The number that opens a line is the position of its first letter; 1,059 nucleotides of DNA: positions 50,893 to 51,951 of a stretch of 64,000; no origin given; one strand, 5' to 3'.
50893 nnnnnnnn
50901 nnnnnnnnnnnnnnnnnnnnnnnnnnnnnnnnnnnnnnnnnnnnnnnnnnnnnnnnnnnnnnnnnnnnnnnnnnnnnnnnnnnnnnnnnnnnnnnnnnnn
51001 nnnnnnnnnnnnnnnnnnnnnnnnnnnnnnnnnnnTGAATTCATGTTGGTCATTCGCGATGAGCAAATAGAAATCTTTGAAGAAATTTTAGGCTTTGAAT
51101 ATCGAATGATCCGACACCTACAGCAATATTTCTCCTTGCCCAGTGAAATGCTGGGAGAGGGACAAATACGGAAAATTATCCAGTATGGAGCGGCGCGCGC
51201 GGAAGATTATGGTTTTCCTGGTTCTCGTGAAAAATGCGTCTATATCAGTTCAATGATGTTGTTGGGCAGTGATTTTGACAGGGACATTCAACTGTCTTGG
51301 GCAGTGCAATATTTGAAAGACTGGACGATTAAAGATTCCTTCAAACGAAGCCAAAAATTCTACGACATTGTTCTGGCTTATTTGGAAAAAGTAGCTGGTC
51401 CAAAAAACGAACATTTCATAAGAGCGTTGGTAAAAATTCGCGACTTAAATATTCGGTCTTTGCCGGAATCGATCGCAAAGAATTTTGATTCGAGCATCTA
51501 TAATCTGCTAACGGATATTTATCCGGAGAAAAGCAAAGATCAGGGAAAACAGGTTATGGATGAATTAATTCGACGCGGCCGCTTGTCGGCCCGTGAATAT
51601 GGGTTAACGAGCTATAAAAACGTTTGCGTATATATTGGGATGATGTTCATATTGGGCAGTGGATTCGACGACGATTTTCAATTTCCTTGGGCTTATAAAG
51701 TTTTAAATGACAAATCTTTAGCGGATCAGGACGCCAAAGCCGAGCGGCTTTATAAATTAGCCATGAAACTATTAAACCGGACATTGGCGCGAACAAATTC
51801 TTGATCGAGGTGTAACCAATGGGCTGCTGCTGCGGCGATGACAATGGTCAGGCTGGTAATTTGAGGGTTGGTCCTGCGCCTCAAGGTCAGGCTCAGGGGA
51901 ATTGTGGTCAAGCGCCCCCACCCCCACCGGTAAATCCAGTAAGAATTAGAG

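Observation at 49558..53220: Compact DUF4123-centred four-gene cassette with no secretion machinery nearby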

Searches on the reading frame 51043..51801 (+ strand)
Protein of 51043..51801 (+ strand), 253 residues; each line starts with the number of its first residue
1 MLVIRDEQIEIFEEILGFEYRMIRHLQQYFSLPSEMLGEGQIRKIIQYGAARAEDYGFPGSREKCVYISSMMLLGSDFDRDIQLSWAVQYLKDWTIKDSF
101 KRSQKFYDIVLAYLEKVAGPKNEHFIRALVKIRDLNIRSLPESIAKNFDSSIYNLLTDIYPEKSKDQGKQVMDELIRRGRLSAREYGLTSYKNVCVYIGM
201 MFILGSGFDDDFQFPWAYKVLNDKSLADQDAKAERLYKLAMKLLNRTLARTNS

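Call 5: search_protein_families(library=pfam, proteins=[window:51043-51801:+], max_evalue=1)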
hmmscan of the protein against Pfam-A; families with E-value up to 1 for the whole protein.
window:51043-51801:+ (253 aa): 1 family
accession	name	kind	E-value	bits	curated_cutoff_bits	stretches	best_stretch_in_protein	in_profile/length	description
PF14830.12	Haemocyan_bet_s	-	0.013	15.9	24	1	190-244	28-82/103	Haemocyanin beta-sandwich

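Call 7: search_protein_families(library=ncbifam, proteins=[window:51043-51801:+], max_evalue=1)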
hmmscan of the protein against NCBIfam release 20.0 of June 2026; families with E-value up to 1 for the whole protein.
window:51043-51801:+ (253 aa): 1 family
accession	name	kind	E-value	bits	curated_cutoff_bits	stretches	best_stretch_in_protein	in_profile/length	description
NF047597.1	LIMLP_12425_fam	equivalog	0.13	11.9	200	1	124-176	21-70/171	LIMLP_12425 family protein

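Call 8: search_protein_families(library=padloc, proteins=[window:51043-51801:+], max_evalue=1)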
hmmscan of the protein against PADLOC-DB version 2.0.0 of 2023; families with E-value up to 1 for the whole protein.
window:51043-51801:+ (253 aa): 0 families

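Call 12: find_homologous_proteins(query=window:51043-51801:+, max_evalue=0.01)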
Query window:51043-51801:+ (253 aa): 13 proteins with E <= 0.01 among 266 candidates.
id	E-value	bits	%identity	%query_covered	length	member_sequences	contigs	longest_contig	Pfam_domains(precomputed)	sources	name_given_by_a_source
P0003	3.9e-164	562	100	100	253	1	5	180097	-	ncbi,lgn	-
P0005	5.3e-90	319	59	100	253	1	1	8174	-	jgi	jgi:hypothetical protein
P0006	1.6e-89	317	60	98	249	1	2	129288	-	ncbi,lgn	-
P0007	8.4e-84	299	56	99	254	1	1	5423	-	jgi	jgi:hypothetical protein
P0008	4.0e-82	293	56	99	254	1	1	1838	-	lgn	-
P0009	3.6e-81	290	54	100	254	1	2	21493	-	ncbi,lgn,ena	-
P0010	1.3e-69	252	48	100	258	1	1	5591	-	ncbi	-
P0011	1.1e-34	138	34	98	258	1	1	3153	-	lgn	-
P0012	5.8e-34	136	34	100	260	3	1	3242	-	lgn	-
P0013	9.1e-32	128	32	98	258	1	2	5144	-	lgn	-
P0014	6.4e-30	122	34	98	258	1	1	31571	-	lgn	-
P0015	2.0e-18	85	29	88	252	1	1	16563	-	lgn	-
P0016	4.8e-18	83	29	96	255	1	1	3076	-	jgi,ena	-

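Call 13: find_encoding_contigs(protein=P0006, flank=10000, max_places=2)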
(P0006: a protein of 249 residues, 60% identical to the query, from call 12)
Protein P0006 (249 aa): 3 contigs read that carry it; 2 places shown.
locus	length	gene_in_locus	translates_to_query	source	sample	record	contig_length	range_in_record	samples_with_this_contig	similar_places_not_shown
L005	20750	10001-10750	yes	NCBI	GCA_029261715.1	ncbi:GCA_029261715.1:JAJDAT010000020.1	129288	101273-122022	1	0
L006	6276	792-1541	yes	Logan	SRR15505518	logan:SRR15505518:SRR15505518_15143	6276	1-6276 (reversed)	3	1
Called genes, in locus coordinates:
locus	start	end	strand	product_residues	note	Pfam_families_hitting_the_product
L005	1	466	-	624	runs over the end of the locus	PF07244:POTRA (weak), PF08479:POTRA_2, PF03865:ShlB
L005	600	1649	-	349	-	-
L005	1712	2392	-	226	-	-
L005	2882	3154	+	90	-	-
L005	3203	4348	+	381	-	PF22807:TrAA12, PF07995:GSDH, PF23500:DUF7133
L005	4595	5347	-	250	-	PF23023:Anti-Pycsar_Apyc1, PF00753:Lactamase_B, PF12706:Lactamase_B_2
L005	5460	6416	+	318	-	PF01073:3Beta_HSD, PF01370:Epimerase, PF02719:Polysacc_synt_2, PF04321:RmlD_sub_bind, PF07993:NAD_binding_4 (faint), PF16363:GDP_Man_Dehyd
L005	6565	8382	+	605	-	PF00305:Lipoxygenase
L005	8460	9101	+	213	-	-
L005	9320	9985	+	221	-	PF13503:DUF4123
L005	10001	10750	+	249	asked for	-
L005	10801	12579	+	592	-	-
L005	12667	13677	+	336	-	-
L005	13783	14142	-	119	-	PF00453:Ribosomal_L20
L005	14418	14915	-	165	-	PF05198:IF3_N, PF00707:IF3_C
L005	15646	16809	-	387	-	PF01041:DegT_DnrJ_EryC1, PF01212:Beta_elim_lyase (weak)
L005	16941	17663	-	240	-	-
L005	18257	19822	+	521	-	PF00672:HAMP, PF00512:HisKA, PF02518:HATPase_c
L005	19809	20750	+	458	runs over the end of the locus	PF00072:Response_reg, PF00158:Sigma54_activat, PF18024:HTH_50 (faint), PF14532:Sigma54_activ_2, PF25601:AAA_lid_14, PF02954:HTH_8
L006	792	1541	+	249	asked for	-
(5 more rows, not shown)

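Call 14: find_encoding_contigs(protein=P0014, flank=10000, max_places=2)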
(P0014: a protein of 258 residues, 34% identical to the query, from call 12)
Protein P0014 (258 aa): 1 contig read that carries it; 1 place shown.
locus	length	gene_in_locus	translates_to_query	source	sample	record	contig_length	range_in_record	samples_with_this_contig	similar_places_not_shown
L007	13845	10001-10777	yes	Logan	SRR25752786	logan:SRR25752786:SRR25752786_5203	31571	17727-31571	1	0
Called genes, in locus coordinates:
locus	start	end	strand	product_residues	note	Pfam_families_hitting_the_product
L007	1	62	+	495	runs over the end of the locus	PF05943:VipB, PF18945:VipB_2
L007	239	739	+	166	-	PF05638:T6SS_HCP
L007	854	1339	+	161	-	PF04965:GPW_gp25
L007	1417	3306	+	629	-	PF05947:T6SS_TssF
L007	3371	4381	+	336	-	PF06996:T6SS_TssG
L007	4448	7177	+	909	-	PF02861:Clp_N, PF00004:AAA, PF13191:AAA_16 (weak), PF23569:NBD_SMAX1 (weak), PF17871:AAA_lid_9, PF00004:AAA (weak), PF07724:AAA_2, PF10431:ClpB_D2-small, +3 more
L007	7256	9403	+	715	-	PF05954:Phage_GPD, PF04717:Phage_base_V, PF22178:Gp5_trimer_C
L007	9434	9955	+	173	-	PF13503:DUF4123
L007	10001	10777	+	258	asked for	-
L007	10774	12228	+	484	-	-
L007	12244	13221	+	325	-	PF13646:HEAT_2 (faint)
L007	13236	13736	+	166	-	PF05488:PAAR_motif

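Call 15: find_encoding_contigs(protein=P0015, flank=10000, max_places=2)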
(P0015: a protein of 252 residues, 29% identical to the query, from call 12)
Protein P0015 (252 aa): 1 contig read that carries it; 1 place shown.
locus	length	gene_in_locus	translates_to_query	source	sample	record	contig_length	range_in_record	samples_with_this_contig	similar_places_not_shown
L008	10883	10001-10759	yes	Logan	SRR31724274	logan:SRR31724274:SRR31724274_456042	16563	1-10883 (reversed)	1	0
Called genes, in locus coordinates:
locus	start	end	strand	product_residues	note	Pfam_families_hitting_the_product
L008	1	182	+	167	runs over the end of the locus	PF17561:TssO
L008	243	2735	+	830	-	PF02861:Clp_N, PF05621:TniB (weak), PF13191:AAA_16 (weak), PF00004:AAA, PF17871:AAA_lid_9, PF07724:AAA_2, PF07728:AAA_5, PF10431:ClpB_D2-small, +6 more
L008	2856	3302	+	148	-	-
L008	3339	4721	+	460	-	PF17541:TssC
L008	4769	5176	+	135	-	PF17642:TssD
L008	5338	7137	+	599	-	PF05954:Phage_GPD, PF04717:Phage_base_V, PF04790:Sarcoglycan_1 (weak)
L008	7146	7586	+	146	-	PF04965:GPW_gp25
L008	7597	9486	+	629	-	PF05947:T6SS_TssF (faint)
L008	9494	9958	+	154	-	PF05488:PAAR_motif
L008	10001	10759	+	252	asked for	-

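Call 17: find_encoding_contigs(protein=P0009, flank=10000, max_places=2)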
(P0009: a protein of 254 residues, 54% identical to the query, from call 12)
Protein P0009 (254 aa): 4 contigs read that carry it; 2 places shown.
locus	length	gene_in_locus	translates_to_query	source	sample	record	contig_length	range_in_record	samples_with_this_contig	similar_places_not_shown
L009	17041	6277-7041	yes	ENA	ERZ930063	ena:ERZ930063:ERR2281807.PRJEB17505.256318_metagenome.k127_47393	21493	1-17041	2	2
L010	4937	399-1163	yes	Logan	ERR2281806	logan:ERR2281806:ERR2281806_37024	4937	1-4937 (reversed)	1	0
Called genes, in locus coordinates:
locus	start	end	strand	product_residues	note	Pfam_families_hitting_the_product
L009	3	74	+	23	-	?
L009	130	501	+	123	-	-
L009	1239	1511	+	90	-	-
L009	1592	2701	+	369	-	PF22807:TrAA12, PF23500:DUF7133, PF07995:GSDH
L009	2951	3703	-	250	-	PF23023:Anti-Pycsar_Apyc1, PF00753:Lactamase_B, PF12706:Lactamase_B_2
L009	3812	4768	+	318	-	PF01073:3Beta_HSD, PF01370:Epimerase, PF02719:Polysacc_synt_2, PF04321:RmlD_sub_bind, PF07993:NAD_binding_4 (faint), PF16363:GDP_Man_Dehyd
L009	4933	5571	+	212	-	-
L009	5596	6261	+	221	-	PF13503:DUF4123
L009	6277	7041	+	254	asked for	-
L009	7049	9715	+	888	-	-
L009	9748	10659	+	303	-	-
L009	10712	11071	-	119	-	PF00453:Ribosomal_L20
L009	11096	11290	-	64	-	PF01632:Ribosomal_L35p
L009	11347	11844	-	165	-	PF05198:IF3_N, PF00707:IF3_C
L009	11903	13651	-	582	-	PF07973:tRNA_SAD, PF00587:tRNA-synt_2b, PF03129:HGTP_anticodon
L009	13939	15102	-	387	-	PF01041:DegT_DnrJ_EryC1, PF01212:Beta_elim_lyase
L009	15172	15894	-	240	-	-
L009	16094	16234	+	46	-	-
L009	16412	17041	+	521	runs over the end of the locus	PF00672:HAMP, PF08448:PAS_4 (weak), PF13426:PAS_9 (faint), PF00512:HisKA, PF02518:HATPase_c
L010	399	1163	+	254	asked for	-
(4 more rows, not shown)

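Call 18: find_encoding_contigs(protein=P0010, flank=10000, max_places=2)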
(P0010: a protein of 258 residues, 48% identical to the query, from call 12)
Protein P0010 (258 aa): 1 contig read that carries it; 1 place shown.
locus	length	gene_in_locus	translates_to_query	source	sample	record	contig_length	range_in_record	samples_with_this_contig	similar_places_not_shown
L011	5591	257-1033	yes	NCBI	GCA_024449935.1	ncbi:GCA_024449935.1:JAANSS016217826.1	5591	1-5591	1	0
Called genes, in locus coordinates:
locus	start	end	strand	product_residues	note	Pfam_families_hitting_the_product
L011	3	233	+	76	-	?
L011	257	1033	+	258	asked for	-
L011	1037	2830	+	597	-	-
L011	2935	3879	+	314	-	-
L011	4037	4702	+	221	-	PF03460:NIR_SIR_ferr, PF01077:NIR_SIR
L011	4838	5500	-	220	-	PF20582:UPF0758_N, PF04002:RadC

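Call 19: find_encoding_contigs(protein=P0005, flank=10000, max_places=2)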
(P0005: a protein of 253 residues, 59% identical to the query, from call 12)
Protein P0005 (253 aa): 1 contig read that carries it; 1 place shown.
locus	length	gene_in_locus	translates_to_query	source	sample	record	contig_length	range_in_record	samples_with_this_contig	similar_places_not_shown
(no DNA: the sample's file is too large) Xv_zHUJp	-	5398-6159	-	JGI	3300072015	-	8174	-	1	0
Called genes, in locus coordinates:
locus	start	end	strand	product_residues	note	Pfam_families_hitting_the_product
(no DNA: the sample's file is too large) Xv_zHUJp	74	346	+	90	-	-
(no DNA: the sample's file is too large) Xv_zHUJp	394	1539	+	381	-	PF22807:TrAA12, PF07995:GSDH, PF23500:DUF7133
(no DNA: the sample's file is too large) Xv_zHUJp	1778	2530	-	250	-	PF23023:Anti-Pycsar_Apyc1, PF00753:Lactamase_B, PF12706:Lactamase_B_2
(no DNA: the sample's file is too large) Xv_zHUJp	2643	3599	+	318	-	PF01073:3Beta_HSD, PF01370:Epimerase, PF02719:Polysacc_synt_2, PF04321:RmlD_sub_bind, PF07993:NAD_binding_4 (faint), PF16363:GDP_Man_Dehyd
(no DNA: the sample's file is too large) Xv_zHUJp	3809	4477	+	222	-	-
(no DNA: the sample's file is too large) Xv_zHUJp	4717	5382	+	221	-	PF13503:DUF4123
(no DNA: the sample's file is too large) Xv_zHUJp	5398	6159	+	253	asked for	-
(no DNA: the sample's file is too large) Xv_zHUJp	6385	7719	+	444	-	-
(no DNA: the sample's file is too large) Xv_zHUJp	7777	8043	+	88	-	-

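Call 83: search_protein_families(library=pfam, proteins=[L005:10777-12576:+, L005:12667-13674:+, L009:7049-9712:+, L009:9748-10656:+, L007:10774-12225:+, L007:12244-13218:+, L011:1037-2827:+, L011:2935-3876:+], max_evalue=0.1)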
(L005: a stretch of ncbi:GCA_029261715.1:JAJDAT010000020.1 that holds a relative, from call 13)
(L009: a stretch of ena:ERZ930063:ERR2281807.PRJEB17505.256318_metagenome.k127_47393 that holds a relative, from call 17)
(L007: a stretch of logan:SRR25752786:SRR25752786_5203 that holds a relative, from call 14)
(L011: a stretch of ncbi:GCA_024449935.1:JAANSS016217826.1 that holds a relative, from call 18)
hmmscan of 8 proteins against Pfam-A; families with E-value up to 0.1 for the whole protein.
L005:10777-12576:+ (600 aa): 0 families

L005:12667-13674:+ (336 aa): 0 families

L009:7049-9712:+ (888 aa): 1 family
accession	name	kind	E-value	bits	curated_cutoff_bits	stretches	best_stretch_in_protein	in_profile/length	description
PF03550.21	LolB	-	0.033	14.7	23.7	0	379-401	73-95/151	Outer membrane lipoprotein LolB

L009:9748-10656:+ (303 aa): 0 families

L007:10774-12225:+ (484 aa): 1 family
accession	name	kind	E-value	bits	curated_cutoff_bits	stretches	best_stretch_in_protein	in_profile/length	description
PF19408.5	PKD_6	-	0.043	14.6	25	1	57-107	31-74/82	PKD-like domain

L007:12244-13218:+ (325 aa): 2 families
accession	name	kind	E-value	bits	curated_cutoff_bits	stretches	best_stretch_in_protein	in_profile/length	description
PF13646.12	HEAT_2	-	5.6e-06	27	27.7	1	59-93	27-61/88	HEAT repeats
PF02985.28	HEAT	-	0.0032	18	23.5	1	66-92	3-29/31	HEAT repeat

L011:1037-2827:+ (597 aa): 1 family
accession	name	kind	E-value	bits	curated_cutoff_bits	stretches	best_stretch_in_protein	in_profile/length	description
PF05284.17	DUF736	-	0.0096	16.3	22.1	0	340-383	47-85/99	Protein of unknown function (DUF736)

L011:2935-3876:+ (314 aa): 1 family
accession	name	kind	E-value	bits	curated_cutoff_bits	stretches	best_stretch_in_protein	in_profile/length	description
PF16017.11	BTB_3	-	0.073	13.4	22.3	0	125-183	14-70/106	BTB/POZ domain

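Call 92: search_protein_families(library=pfam, proteins=[L014:7351-9438:+, L017:7284-9407:+, L020:5201-7450:+, L036:6876-8990:+, L046:560-2680:+, L035:9415-9834:+, L077:2886-3326:+, L027:9407-9946:+, L085:3543-4265:+, L063:9377-10750:+], max_evalue=0.001)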
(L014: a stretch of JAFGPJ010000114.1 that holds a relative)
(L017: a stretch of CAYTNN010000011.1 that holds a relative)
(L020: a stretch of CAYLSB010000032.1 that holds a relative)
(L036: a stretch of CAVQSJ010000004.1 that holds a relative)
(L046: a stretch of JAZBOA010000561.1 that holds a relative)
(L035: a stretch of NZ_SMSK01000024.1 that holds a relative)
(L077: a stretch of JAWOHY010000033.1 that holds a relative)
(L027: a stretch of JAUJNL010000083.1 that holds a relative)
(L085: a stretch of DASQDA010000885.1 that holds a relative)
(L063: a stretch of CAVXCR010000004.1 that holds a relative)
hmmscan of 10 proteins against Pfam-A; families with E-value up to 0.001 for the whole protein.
L014:7351-9438:+ (696 aa): 4 families
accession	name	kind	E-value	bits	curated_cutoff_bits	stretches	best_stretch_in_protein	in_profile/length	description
PF05954.17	Phage_GPD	-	1.5e-101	340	30.1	1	29-328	1-301/305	Phage tail baseplate hub (GPD)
PF22178.3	Gp5_trimer_C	-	5.2e-34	117.2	30.9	1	471-577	1-109/112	Bacteriophage T4 gp5 C-terminal trimerisation domain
PF04717.18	Phage_base_V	-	2.6e-16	60.2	23.8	1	385-454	10-75/75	Type VI secretion system/phage-baseplate injector OB domain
PF20093.5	DUF6484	-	8.3e-05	23.6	27.6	1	430-453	38-61/61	Domain of unknown function (DUF6484)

L017:7284-9407:+ (708 aa): 4 families
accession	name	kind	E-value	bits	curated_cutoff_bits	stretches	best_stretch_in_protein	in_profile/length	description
PF05954.17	Phage_GPD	-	2.2e-98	329.7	30.1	1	31-339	1-302/305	Phage tail baseplate hub (GPD)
PF22178.3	Gp5_trimer_C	-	2.8e-33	114.8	30.9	1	482-590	1-109/112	Bacteriophage T4 gp5 C-terminal trimerisation domain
PF04717.18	Phage_base_V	-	1.5e-15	57.7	23.8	1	398-465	12-75/75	Type VI secretion system/phage-baseplate injector OB domain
PF20093.5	DUF6484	-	5.4e-05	24.2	27.6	1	441-464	38-61/61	Domain of unknown function (DUF6484)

L020:5201-7450:+ (750 aa): 5 families
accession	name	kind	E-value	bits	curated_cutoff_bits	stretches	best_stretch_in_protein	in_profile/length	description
PF05954.17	Phage_GPD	-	3.5e-103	345.4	30.1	1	29-327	1-302/305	Phage tail baseplate hub (GPD)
PF22178.3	Gp5_trimer_C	-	1.5e-38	131.8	30.9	2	469-576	1-108/112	Bacteriophage T4 gp5 C-terminal trimerisation domain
PF04717.18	Phage_base_V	-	2.7e-15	56.9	23.8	1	384-452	11-75/75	Type VI secretion system/phage-baseplate injector OB domain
PF06715.18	Gp5_C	-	3.7e-06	27.1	20.4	0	527-548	2-23/24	Gp5 C-terminal repeat (3 copies)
PF20093.5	DUF6484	-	0.00013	23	27.6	1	429-451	39-61/61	Domain of unknown function (DUF6484)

L036:6876-8990:+ (705 aa): 3 families
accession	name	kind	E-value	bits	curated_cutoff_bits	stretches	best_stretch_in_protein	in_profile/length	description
PF05954.17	Phage_GPD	-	5e-99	331.8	30.1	1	31-335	2-303/305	Phage tail baseplate hub (GPD)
PF22178.3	Gp5_trimer_C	-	7.2e-36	123.2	30.9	1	478-584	1-109/112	Bacteriophage T4 gp5 C-terminal trimerisation domain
PF04717.18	Phage_base_V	-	9.2e-15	55.2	23.8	1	393-461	11-75/75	Type VI secretion system/phage-baseplate injector OB domain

L046:560-2680:+ (707 aa): 4 families
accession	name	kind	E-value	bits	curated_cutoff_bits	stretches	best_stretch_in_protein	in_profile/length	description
PF05954.17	Phage_GPD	-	8.5e-104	347.4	30.1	1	30-330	2-303/305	Phage tail baseplate hub (GPD)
PF22178.3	Gp5_trimer_C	-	1e-33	116.2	30.9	1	472-577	2-109/112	Bacteriophage T4 gp5 C-terminal trimerisation domain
PF04717.18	Phage_base_V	-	6.7e-15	55.6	23.8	1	386-454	11-75/75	Type VI secretion system/phage-baseplate injector OB domain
PF20093.5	DUF6484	-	0.00047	21.2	27.6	0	431-453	39-61/61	Domain of unknown function (DUF6484)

L035:9415-9834:+ (140 aa): 1 family
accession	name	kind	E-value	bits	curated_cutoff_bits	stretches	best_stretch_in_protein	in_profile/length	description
PF05488.18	PAAR_motif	-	1.7e-22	79.8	27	1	22-90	2-69/70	PAAR motif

L077:2886-3326:+ (147 aa): 2 families
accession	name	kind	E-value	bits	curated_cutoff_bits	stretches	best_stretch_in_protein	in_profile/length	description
PF05488.18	PAAR_motif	-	1.3e-28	99.4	27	2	25-90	5-69/70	PAAR motif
PF13665.11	Tox-PAAR-like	-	0.00038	21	31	1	39-86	55-102/108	Toxin PAAR-like domain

L027:9407-9946:+ (180 aa): 1 family
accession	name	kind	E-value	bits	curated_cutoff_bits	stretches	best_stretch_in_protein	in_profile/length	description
PF05488.18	PAAR_motif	-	1.3e-18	67.4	27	1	31-89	11-68/70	PAAR motif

L085:3543-4265:+ (241 aa): 0 families

L063:9377-10750:+ (458 aa): 1 family
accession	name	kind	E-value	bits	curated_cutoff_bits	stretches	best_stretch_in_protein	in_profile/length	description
PF13503.11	DUF4123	-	5.2e-33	114.2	25.8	1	48-165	1-118/119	Domain of unknown function (DUF4123)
